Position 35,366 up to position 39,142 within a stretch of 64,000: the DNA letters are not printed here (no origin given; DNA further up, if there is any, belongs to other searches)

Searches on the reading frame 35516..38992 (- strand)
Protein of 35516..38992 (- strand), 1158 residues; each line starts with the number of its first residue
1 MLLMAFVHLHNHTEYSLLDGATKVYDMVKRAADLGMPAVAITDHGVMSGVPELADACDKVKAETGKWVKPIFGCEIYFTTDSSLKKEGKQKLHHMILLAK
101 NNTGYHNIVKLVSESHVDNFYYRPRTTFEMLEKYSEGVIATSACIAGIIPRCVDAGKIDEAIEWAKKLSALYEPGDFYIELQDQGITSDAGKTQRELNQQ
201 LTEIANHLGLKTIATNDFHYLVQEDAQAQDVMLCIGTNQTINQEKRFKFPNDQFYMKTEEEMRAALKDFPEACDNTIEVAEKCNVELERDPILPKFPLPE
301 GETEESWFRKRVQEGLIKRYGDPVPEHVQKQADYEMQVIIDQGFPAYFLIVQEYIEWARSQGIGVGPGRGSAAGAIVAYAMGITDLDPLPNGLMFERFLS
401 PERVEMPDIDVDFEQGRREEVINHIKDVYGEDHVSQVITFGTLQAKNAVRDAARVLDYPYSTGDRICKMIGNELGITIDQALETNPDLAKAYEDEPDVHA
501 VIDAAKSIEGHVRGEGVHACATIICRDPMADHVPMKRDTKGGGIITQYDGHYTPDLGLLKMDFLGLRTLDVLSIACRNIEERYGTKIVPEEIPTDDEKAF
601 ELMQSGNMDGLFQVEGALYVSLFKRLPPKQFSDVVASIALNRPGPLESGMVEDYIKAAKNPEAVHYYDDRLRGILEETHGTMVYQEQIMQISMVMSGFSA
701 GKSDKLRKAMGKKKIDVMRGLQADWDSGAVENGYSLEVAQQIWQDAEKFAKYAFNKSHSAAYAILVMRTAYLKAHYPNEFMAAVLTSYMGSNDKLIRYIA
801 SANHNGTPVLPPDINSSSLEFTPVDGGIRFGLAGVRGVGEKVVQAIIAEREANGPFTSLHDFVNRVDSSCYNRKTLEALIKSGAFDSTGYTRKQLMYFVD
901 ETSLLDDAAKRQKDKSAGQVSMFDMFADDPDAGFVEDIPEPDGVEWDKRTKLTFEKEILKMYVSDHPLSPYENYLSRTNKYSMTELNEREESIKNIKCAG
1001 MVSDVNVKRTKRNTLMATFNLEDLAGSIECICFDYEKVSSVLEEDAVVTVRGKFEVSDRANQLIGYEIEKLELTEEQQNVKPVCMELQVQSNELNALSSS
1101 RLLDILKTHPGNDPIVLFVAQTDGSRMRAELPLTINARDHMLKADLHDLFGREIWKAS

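Call 73: search_protein_families(library=pfam, proteins=[window:35516-38992:-], max_evalue=0.00001)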
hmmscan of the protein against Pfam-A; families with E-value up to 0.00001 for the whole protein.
window:35516-38992:- (1158 aa): 5 families
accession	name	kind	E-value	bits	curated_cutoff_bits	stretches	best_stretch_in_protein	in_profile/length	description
PF07733.18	DNA_pol3_alpha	-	4.2e-96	322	23.9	1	307-565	2-260/260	Bacterial DNA polymerase III alpha NTPase domain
PF02811.25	PHP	-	2.3e-51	174.8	26.4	1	8-183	1-163/164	PHP domain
PF17657.6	DNA_pol3_finger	-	3.7e-51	173.2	22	1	568-733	1-166/166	Bacterial DNA polymerase III alpha subunit finger domain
PF14579.12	HHH_6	-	3.1e-32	111.1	25.6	1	807-895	2-90/90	Helix-hairpin-helix motif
PF01336.31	tRNA_anti-codon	-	3e-08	33.9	27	1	998-1071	3-75/75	OB-fold nucleic acid binding domain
